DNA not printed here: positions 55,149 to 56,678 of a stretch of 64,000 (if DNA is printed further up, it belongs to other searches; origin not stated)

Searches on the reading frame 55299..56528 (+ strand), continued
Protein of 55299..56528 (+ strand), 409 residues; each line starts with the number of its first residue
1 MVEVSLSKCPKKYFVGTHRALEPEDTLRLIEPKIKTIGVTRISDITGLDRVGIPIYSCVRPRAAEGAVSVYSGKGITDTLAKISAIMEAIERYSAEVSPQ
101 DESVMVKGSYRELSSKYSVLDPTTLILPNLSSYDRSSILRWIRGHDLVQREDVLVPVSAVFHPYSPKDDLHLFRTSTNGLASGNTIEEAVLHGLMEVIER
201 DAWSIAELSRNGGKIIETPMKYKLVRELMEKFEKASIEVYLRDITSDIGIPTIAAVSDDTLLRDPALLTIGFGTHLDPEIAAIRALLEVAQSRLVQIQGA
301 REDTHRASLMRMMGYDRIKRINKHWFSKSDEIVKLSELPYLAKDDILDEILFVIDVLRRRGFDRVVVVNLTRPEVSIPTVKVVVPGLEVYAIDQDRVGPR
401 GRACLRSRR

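Call 27: find_related_loci(query=A1, collection=genome_contigs, flank=6000)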
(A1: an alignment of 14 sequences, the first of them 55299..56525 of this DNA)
Query A1 (409 aa) in genome_contigs; peptide patterns used: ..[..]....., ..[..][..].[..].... (x = any residue, [..] = any of these).
600 stretches matched a pattern (row limit reached: there are more); 592 encode a relative of the query (tblastn E <= 1e-3); the best 80 are kept; 80 distinct loci.
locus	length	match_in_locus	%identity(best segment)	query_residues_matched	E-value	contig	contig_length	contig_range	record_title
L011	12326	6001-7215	64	4-408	0e+0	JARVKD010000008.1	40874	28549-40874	MAG: Nitrososphaeria archaeon isolate JZ2_bin.220247 NODE_8_length_40874_cov_1.63065, whole genome shotgun sequence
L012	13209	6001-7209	61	1-409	3e-170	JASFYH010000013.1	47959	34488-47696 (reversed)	MAG: Archaeoglobales archaeon isolate JZ-3_D_bin_138 NODE_13_length_47959_cov_4.280294, whole genome shotgun sequence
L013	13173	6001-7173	65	1-398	2e-169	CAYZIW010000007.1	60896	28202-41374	MAG TPA_asm: uncultured archaeon isolate binchicken_co1_56 genome assembly, contig: NODE_321_length_60896_cov_4.810424,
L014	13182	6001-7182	54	6-408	1e-142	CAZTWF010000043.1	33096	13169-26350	MAG TPA_asm: uncultured Nitrososphaerota archaeon isolate binchicken_co25_118 genome assembly, contig: k141_153115, whol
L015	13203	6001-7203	52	6-408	1e-137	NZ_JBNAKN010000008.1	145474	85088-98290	MAG: Methanobacterium sp. isolate MBAC-AD2 2412700008, whole genome shotgun sequence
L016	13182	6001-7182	53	6-400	3e-137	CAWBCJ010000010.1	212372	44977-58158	MAG: Euryarchaeota archaeon isolate MFD02809.bin.1.56 genome assembly, contig: contig_179163, whole genome shotgun seque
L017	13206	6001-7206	53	4-409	5e-137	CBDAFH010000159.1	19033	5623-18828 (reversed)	MAG: uncultured ANME-2 cluster archaeon isolate MAG_107 genome assembly, contig: k141_61255, whole genome shotgun sequen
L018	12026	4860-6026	55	5-402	4e-135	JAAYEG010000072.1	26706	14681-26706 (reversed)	MAG: Methanospirillum sp. isolate AS06rmzACSIP_74 658548_AS06, whole genome shotgun sequence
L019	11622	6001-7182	55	4-400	3e-134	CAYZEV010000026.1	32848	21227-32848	MAG TPA_asm: uncultured Methanomassiliicoccaceae archaeon isolate SRP302447_co1_125 genome assembly, contig: NODE_3701_l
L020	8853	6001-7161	54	4-398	3e-134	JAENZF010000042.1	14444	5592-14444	MAG: Methanobacteriota archaeon isolate BL5_bin.18 BL5_bin18_NODE_745_length_14444_cov_27.613872, whole genome shotgun s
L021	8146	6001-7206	50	2-409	8e-134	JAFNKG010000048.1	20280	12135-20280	MAG: Methanophagales archaeon isolate CR_Bin_179 NODE_71_length_20280_cov_30.108350, whole genome shotgun sequence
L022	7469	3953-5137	51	6-402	5e-133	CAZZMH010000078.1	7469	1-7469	MAG TPA_asm: uncultured Methanobacterium sp. isolate binchicken_co190_35 genome assembly, contig: NODE_15445_length_7469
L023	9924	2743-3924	51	6-400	3e-133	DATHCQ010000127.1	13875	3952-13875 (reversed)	MAG TPA_asm: Methanobacterium sp. isolate SMAG_U12371 k141_658040, whole genome shotgun sequence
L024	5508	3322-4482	53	4-398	7e-134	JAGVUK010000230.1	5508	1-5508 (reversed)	MAG: Methanomicrobiales archaeon isolate WAS_Bin_24 WAS_Bin_24_scaffold_12853, whole genome shotgun sequence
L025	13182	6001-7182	50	6-400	4e-133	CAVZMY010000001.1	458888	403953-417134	MAG: uncultured Methanobacteriaceae archaeon isolate MFD06435.bin.4.368 genome assembly, contig: contig_17567, whole gen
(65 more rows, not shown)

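Call 31: find_homologous_proteins(query=L014:11971-13182:-)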
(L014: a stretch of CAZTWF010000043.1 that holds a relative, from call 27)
Query L014:11971-13182:- (404 aa): 1508 proteins with E <= 0.001 among 7285 candidates; the best 120 are listed.
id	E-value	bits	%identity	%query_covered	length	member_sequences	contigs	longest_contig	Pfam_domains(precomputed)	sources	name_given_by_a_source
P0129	1.1e-252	856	88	100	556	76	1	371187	PF02745.22,PF02249.24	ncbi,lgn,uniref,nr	ncbi:MAG: Methyl coenzyme M reductase alpha subunit [Candidatus Methanosuratincola subterraneus]|uni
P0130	5.7e-247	838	87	100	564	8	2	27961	PF02745.22,PF02249.24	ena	-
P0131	1.7e-245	833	86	100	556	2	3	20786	PF02745.22,PF02249.24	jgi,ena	-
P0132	4.1e-243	825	85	100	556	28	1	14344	PF02745.22,PF02249.24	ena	-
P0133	1.2e-241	820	85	100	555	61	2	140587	PF02745.22,PF02249.24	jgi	jgi:methyl-coenzyme M reductase alpha subunit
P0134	4.6e-241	818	84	100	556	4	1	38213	PF02745.22,PF02249.24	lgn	-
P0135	3.3e-239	812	83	100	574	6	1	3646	PF02745.22,PF02249.24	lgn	-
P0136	5.6e-237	805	83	100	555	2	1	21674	PF02745.22,PF02249.24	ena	-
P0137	7.7e-237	804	84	100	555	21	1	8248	PF02745.22,PF02249.24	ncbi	ncbi:MAG: coenzyme-B sulfoethylthiotransferase subunit alpha [Candidatus Nezhaarchaeales archaeon]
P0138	6.2e-223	758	77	100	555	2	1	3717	PF02745.22,PF02249.24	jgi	jgi:methyl-coenzyme M reductase alpha subunit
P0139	4.5e-208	709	75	100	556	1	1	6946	PF02745.22,PF02249.24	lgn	-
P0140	6.4e-207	706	75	100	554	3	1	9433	PF02745.22,PF02249.24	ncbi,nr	ncbi:MAG: coenzyme-B sulfoethylthiotransferase subunit alpha [Candidatus Korarchaeum sp.]|nr:coenzym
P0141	6.0e-206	702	75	100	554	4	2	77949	PF02745.22,PF02249.24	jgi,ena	-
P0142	1.6e-203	694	73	100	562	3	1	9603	PF02745.22,PF02249.24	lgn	-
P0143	3.2e-201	687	73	100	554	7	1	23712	PF02745.22,PF02249.24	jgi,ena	-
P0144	2.1e-200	684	72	100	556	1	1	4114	PF02745.22,PF02249.24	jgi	-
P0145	1.7e-198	678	71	100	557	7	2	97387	PF02745.22,PF02249.24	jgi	-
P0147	5.4e-194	663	71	100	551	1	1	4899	PF02745.22,PF02249.24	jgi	-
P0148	1.6e-192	658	70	100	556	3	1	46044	PF02745.22,PF02249.24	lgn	-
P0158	4.4e-189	647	71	100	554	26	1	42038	PF02745.22,PF02249.24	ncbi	-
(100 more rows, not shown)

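Call 32: list_cluster_members(proteins=[P0137, P0139, P0141, P0142, P0143, P0144, P0145, P0147, P0148, P0158])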
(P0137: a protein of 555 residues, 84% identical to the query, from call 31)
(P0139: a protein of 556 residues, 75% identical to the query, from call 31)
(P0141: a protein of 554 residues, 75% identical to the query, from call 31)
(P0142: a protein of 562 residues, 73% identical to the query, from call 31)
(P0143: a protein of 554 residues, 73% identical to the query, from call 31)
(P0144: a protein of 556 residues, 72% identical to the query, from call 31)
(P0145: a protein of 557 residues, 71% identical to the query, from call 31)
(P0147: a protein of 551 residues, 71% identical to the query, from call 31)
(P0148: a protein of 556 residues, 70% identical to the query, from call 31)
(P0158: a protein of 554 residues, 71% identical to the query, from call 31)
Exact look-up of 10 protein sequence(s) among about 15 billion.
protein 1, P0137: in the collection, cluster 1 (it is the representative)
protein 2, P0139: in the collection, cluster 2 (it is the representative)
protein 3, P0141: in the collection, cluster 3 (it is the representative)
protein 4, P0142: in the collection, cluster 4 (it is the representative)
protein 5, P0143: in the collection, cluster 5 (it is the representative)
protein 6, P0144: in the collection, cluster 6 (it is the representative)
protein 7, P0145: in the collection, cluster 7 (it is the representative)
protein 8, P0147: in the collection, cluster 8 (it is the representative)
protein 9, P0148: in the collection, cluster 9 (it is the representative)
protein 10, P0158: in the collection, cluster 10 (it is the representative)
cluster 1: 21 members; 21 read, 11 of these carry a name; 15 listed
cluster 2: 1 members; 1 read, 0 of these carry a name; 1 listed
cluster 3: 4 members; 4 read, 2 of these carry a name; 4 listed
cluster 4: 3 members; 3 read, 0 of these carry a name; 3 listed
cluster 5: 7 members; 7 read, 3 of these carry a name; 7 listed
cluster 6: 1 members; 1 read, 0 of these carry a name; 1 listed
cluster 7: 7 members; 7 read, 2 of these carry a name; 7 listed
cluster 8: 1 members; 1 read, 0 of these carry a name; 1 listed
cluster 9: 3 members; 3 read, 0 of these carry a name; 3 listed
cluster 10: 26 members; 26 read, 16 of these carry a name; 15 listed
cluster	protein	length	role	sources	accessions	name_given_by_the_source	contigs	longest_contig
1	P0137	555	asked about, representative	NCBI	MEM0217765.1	MAG: coenzyme-B sulfoethylthiotransferase subunit alpha [Candidatus Nezhaarchaeales ...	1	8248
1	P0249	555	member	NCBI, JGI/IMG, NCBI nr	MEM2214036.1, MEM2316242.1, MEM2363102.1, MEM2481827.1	MAG: coenzyme-B sulfoethylthiotransferase subunit alpha [Candidatus Nezhaarchaeales ... | MAG: coenzyme-B sulfoethylthiotransferase subunit alpha [Candidatus Nezhaarchaeota ...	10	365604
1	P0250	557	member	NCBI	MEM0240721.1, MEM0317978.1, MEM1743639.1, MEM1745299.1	MAG: coenzyme-B sulfoethylthiotransferase subunit alpha [Candidatus Nezhaarchaeales ...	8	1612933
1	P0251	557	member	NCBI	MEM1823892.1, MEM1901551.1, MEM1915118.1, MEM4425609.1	MAG: coenzyme-B sulfoethylthiotransferase subunit alpha [Candidatus Nezhaarchaeales ...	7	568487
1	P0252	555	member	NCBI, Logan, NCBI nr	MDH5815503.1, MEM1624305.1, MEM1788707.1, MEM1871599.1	MAG: coenzyme-B sulfoethylthiotransferase subunit alpha [Candidatus Nezhaarchaeota ... | coenzyme-B sulfoethylthiotransferase subunit alpha [Candidatus Nezhaarchaeota archaeon]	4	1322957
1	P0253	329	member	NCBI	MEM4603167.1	MAG: hypothetical protein QW842_05140, partial [Candidatus Nezhaarchaeales archaeon]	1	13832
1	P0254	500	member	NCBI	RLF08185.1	MAG: coenzyme-B sulfoethylthiotransferase subunit alpha, partial [Thermoprotei archaeon]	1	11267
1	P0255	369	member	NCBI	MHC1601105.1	MAG: coenzyme-B sulfoethylthiotransferase subunit alpha, partial [Candidatus ...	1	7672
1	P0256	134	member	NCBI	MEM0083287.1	MAG: hypothetical protein QW102_02065, partial [Candidatus Nezhaarchaeales archaeon]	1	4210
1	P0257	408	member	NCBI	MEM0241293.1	MAG: hypothetical protein QXP29_07520, partial [Candidatus Nezhaarchaeales archaeon]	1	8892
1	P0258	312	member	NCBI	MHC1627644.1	MAG: coenzyme-B sulfoethylthiotransferase subunit alpha, partial [Candidatus ...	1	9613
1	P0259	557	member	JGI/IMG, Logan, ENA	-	-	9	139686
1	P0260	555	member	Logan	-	-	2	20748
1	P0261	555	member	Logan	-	-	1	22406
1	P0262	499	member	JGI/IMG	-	-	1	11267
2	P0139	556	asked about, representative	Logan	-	-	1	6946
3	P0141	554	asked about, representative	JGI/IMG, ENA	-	-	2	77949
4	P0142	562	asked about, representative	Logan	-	-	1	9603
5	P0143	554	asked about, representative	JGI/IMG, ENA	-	-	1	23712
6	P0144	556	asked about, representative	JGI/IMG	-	-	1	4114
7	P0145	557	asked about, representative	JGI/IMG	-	-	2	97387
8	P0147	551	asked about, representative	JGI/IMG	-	-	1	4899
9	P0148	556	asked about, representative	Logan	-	-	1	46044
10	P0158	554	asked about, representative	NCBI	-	-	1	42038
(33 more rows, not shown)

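Call 33: find_encoding_contigs(protein=P0249, flank=10000, max_places=8)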
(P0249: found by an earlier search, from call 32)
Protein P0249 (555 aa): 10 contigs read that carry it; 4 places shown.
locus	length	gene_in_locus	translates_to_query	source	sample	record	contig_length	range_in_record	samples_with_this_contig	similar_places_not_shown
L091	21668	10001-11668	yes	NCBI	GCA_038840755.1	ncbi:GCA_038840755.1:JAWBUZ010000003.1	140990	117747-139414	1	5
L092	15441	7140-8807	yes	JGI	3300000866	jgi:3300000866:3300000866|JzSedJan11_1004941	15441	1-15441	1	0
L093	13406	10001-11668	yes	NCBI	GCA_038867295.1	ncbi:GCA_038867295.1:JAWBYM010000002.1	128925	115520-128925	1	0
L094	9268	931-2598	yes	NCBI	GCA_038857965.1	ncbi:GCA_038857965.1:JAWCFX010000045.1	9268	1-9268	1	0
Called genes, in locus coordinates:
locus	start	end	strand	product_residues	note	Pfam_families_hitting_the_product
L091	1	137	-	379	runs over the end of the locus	-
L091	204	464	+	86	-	-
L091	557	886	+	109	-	PF00137:ATP-synt_C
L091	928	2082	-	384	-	PF01053:Cys_Met_Meta_PP, PF00155:Aminotran_1_2 (weak)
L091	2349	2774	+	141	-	PF02675:AdoMet_dc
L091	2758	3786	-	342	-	-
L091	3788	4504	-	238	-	PF04609:MCR_C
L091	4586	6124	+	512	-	PF26548:DUF8179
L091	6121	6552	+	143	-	PF09875:DUF2102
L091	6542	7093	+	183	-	PF09886:DUF2113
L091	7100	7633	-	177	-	-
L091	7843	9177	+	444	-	PF02783:MCR_beta_N, PF02241:MCR_beta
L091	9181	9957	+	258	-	PF02240:MCR_gamma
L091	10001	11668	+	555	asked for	PF02745:MCR_alpha_N, PF02249:MCR_alpha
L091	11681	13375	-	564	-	PF00005:ABC_tran, PF02463:SMC_N (faint), PF13191:AAA_16 (faint), PF13304:AAA_21 (faint), PF13401:AAA_22 (faint), PF13555:AAA_29 (faint), PF25199:nSTAND_NTPase5 (faint), PF00005:ABC_tran, +1 more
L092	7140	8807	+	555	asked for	PF02745:MCR_alpha_N, PF02249:MCR_alpha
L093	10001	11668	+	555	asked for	PF02745:MCR_alpha_N, PF02249:MCR_alpha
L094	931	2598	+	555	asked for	PF02745:MCR_alpha_N, PF02249:MCR_alpha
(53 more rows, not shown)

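Call 38: find_encoding_contigs(protein=P0001, flank=5000, max_places=1)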
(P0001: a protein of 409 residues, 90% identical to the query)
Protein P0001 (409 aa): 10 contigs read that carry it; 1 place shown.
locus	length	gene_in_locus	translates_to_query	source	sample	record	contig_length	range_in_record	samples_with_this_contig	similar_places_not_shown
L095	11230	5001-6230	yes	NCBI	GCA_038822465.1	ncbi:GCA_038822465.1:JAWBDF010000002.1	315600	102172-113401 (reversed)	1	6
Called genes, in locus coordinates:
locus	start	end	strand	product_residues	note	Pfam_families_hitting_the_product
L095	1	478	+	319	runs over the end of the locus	PF04055:Radical_SAM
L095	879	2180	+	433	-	PF02771:Acyl-CoA_dh_N, PF02770:Acyl-CoA_dh_M, PF00441:Acyl-CoA_dh_1, PF08028:Acyl-CoA_dh_2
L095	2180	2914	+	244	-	PF06314:ADC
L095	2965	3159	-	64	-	-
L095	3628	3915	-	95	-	-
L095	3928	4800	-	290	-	PF01925:TauE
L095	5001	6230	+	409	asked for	PF02624:YcaO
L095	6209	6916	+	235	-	PF07812:TfuA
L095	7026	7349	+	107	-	PF21476:PF0610-like_N, PF23470:Zn_ribbon_PF0610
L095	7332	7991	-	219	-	PF00702:Hydrolase, PF13419:HAD_2, PF13242:Hydrolase_like (weak)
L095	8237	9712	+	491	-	PF03951:Gln-synt_N, PF00120:Gln-synt_C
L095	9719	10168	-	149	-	PF03684:UPF0179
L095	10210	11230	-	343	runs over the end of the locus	PF00465:Fe-ADH, PF13685:Fe-ADH_2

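Call 39: find_encoding_contigs(protein=P0006, flank=5000, max_places=1)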
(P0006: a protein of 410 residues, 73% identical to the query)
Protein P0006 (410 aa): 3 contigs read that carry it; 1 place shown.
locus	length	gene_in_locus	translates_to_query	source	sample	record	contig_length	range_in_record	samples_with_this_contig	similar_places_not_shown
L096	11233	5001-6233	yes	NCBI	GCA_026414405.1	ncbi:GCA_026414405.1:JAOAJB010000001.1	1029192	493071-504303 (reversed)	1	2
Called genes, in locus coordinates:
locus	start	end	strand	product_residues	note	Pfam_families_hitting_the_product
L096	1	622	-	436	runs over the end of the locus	PF00501:AMP-binding, PF14535:AMP-binding_C_2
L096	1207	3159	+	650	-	PF02737:3HCDH_N, PF00725:3HCDH, PF00378:ECH_1, PF16113:ECH_2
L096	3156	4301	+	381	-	PF02771:Acyl-CoA_dh_N, PF02770:Acyl-CoA_dh_M, PF00441:Acyl-CoA_dh_1, PF08028:Acyl-CoA_dh_2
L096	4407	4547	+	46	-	-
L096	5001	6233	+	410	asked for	PF02624:YcaO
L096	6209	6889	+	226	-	PF07812:TfuA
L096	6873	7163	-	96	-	-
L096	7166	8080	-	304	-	PF01925:TauE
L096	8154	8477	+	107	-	PF21476:PF0610-like_N, PF23470:Zn_ribbon_PF0610 (weak)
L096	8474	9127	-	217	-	PF00702:Hydrolase, PF13419:HAD_2, PF13242:Hydrolase_like (weak)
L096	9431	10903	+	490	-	PF03951:Gln-synt_N, PF00120:Gln-synt_C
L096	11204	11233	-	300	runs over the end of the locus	PF01656:CbiA, PF02374:ArsA_ATPase (weak), PF10609:ParA, PF13614:AAA_31 (weak), PF14697:Fer4_21, PF12838:Fer4_7 (weak), PF13187:Fer4_9 (weak), PF13614:AAA_31 (weak), +7 more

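Call 40: find_encoding_contigs(protein=P0007, flank=5000, max_places=1)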
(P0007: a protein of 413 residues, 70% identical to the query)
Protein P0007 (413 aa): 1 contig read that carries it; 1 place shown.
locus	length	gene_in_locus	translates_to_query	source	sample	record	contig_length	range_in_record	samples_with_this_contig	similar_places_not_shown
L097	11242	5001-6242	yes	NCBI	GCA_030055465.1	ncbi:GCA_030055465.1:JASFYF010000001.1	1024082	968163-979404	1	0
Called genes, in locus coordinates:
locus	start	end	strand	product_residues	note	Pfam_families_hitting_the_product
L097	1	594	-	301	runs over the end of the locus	PF04609:MCR_C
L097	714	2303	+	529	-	PF02463:SMC_N (faint), PF03193:RsgA_GTPase (faint), PF00005:ABC_tran, PF13304:AAA_21 (faint), PF00005:ABC_tran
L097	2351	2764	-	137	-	PF01243:PNPOx_N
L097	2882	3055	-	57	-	-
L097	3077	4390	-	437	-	PF00501:AMP-binding, PF14535:AMP-binding_C_2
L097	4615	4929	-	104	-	-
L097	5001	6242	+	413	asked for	PF02624:YcaO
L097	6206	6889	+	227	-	PF07812:TfuA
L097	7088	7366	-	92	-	-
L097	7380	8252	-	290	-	PF01925:TauE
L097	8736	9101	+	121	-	PF21476:PF0610-like_N, PF23470:Zn_ribbon_PF0610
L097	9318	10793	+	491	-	PF03951:Gln-synt_N, PF00120:Gln-synt_C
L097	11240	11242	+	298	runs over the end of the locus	PF01656:CbiA, PF10609:ParA, PF13614:AAA_31 (weak), PF00037:Fer4 (weak), PF12837:Fer4_6 (weak), PF13237:Fer4_10 (weak), PF14697:Fer4_21 (weak), PF12838:Fer4_7 (weak), +1 more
